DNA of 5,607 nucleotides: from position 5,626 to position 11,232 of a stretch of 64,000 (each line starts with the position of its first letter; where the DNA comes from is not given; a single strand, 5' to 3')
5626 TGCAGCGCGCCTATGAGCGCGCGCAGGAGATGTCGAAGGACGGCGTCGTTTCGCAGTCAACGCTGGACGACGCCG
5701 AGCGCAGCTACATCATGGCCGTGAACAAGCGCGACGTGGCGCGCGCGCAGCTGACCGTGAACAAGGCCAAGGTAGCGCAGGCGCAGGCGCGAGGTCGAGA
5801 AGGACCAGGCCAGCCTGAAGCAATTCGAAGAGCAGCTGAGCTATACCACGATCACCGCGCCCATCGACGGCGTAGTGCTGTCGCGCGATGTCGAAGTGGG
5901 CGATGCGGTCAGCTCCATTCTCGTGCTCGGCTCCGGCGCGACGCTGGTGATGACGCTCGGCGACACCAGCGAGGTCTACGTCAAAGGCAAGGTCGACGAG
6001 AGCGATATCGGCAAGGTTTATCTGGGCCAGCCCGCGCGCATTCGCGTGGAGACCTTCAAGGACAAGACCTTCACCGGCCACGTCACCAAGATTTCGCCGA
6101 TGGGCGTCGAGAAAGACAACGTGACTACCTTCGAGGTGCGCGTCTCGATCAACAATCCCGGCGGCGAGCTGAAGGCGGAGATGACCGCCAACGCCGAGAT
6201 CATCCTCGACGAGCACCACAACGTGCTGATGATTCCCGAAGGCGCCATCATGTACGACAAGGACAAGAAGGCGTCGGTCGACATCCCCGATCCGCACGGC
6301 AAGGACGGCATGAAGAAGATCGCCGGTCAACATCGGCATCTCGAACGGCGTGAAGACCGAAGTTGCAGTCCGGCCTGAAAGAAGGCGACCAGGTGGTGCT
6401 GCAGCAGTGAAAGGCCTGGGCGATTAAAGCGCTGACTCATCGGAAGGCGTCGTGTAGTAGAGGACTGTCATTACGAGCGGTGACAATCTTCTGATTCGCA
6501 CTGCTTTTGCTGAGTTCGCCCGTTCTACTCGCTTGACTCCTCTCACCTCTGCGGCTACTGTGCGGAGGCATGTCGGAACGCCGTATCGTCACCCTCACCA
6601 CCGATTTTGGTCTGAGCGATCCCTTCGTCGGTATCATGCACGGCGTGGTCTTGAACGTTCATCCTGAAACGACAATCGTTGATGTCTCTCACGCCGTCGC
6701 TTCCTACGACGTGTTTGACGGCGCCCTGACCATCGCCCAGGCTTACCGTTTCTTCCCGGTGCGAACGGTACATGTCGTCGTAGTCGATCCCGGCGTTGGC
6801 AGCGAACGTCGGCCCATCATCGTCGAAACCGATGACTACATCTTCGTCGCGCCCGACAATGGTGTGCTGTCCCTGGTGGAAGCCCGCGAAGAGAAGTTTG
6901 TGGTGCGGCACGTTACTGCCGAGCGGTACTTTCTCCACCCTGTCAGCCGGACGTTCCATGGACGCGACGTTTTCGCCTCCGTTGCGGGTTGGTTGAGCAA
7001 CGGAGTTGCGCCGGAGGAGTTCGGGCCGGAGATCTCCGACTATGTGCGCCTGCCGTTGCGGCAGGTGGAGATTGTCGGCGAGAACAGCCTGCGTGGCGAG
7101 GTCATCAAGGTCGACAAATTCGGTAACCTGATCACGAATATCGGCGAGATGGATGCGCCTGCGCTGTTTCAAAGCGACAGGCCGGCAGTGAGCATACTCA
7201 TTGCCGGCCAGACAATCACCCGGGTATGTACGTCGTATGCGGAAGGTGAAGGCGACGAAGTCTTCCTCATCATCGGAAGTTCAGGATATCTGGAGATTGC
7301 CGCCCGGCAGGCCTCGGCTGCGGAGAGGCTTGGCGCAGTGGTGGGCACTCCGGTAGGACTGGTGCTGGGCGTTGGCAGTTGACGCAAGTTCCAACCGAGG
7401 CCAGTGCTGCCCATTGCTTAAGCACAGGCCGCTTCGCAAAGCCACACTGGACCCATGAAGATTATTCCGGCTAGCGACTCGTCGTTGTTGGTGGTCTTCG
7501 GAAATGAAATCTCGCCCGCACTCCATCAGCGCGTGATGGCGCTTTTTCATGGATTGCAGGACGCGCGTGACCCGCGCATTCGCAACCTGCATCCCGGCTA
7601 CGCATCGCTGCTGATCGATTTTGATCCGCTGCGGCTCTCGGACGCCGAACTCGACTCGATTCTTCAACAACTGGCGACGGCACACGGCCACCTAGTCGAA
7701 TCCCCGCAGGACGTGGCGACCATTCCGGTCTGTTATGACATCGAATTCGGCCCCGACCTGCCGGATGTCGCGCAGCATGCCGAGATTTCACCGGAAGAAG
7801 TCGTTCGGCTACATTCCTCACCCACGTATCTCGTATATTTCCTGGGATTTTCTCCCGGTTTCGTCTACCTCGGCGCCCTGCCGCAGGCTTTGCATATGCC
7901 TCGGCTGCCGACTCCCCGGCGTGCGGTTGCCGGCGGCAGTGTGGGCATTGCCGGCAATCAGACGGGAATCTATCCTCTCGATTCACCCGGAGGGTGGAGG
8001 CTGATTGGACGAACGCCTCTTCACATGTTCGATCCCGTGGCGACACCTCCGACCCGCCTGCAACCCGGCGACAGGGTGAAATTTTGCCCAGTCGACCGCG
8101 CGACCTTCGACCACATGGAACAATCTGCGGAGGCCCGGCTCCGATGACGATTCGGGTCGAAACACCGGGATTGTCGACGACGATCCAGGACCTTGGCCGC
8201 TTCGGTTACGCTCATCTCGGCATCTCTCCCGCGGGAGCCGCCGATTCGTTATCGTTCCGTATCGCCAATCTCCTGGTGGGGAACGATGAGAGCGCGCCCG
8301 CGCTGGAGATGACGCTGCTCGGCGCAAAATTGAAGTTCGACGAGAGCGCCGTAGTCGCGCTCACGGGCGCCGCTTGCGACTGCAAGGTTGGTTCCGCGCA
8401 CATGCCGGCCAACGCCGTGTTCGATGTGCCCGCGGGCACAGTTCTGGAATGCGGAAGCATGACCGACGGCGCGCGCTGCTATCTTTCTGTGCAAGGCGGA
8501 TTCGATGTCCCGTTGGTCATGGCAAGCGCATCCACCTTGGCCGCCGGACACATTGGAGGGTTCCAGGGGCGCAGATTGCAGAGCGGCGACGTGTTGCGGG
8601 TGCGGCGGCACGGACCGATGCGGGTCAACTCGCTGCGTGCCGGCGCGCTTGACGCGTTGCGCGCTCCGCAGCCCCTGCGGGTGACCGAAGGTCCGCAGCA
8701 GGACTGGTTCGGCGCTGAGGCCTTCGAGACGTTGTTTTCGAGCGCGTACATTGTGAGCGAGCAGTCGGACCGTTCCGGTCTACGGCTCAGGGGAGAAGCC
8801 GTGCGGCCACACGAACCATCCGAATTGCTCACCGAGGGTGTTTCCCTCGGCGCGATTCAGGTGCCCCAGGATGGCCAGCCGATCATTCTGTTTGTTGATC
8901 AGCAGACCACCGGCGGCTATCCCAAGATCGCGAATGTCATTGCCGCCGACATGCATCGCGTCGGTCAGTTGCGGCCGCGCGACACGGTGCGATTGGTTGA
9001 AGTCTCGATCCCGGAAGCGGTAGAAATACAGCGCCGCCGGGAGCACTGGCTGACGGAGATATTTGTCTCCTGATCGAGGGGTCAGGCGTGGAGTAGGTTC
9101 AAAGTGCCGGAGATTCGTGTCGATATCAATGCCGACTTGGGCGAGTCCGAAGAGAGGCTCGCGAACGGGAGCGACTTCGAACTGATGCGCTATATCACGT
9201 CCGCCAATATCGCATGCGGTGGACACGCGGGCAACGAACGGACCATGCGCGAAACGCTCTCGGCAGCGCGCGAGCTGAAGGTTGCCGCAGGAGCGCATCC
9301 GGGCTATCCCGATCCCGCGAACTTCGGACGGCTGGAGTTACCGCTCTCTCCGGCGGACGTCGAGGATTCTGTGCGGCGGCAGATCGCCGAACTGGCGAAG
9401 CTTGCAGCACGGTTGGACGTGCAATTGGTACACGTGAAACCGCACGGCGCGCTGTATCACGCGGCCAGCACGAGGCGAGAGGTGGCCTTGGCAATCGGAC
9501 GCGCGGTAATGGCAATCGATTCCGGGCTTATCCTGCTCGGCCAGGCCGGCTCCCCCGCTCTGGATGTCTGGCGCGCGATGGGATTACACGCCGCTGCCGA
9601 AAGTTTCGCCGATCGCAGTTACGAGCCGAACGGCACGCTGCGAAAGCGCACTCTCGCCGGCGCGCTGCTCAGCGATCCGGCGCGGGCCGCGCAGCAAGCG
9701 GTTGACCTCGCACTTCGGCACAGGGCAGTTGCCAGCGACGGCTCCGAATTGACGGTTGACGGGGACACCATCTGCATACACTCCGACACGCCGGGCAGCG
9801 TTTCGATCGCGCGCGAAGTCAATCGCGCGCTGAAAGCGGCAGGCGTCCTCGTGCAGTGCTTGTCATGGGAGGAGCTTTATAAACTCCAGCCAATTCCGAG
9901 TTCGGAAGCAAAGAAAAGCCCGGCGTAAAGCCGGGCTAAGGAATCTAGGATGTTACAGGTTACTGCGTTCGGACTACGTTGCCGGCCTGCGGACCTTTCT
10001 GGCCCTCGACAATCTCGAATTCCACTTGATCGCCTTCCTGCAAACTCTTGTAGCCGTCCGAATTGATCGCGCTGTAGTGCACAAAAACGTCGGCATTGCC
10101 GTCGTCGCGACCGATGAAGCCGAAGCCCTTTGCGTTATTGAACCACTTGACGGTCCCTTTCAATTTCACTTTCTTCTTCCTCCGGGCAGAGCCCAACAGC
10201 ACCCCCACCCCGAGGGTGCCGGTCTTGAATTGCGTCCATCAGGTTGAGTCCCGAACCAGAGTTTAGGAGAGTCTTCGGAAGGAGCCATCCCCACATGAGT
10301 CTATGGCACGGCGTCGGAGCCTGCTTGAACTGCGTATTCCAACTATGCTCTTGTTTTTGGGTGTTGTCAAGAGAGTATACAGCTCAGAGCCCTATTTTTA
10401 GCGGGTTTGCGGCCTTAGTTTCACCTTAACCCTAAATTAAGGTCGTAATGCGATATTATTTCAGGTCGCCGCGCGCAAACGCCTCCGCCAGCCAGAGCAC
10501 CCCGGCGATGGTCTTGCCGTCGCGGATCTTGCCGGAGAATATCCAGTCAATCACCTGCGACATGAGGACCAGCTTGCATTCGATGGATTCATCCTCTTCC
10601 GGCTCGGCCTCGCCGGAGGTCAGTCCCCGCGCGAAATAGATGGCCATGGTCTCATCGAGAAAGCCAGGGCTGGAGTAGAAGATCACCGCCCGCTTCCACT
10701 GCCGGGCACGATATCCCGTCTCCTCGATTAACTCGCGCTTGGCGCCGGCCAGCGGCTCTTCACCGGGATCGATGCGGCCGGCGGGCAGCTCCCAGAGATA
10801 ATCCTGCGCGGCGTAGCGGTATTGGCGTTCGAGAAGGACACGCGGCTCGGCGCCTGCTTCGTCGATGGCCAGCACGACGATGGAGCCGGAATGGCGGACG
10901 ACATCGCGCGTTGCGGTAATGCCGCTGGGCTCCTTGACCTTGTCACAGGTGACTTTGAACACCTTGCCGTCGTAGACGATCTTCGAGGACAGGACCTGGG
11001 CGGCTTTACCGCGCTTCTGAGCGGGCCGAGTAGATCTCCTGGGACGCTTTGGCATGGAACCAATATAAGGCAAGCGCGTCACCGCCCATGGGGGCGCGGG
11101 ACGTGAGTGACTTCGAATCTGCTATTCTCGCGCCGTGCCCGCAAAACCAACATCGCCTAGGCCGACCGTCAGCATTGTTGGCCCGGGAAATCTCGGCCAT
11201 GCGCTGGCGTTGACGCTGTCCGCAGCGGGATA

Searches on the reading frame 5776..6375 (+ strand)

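Call 66: search_protein_families(library=pfam, max_evalue=0.001, proteins=[window:5776-6375:+])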
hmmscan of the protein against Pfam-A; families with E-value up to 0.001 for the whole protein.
window:5776-6375:+ (200 aa): 2 families
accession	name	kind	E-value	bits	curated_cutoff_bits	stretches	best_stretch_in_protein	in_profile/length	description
PF16576.10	HlyD_D23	-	1.1e-20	74.3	30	1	12-138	97-214/214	Barrel-sandwich domain of CusB or HlyD membrane-fusion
PF13437.12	HlyD_3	-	8.3e-17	62.3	22.2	1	25-128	1-96/106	HlyD family secretion protein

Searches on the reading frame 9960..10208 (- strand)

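Call 75: search_protein_families(library=pfam, max_evalue=0.001, proteins=[window:9960-10208:-])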
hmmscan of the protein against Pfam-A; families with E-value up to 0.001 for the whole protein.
window:9960-10208:- (82 aa): 2 families
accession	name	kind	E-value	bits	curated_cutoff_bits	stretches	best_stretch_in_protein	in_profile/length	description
PF00313.28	CSD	-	8.2e-33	112.5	27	1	17-80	2-65/66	'Cold-shock' DNA-binding domain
PF08206.17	OB_RNB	-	0.00013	22.1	24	1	25-71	6-47/58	Ribonuclease B OB domain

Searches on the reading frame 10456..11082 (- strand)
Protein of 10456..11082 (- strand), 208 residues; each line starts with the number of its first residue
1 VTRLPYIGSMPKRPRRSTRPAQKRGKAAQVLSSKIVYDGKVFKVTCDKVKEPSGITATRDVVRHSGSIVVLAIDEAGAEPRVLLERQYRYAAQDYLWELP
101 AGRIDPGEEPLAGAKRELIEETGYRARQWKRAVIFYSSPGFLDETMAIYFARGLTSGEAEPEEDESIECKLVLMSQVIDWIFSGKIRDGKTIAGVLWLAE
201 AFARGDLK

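Call 75: search_protein_families(library=pfam, max_evalue=0.001, proteins=[window:10456-11082:-])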
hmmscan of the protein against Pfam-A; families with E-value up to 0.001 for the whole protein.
window:10456-11082:- (208 aa): 1 family
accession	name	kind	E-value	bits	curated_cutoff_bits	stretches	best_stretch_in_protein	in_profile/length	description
PF00293.34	NUDIX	-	5.9e-16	59.1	21.1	1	68-177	6-118/134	NUDIX domain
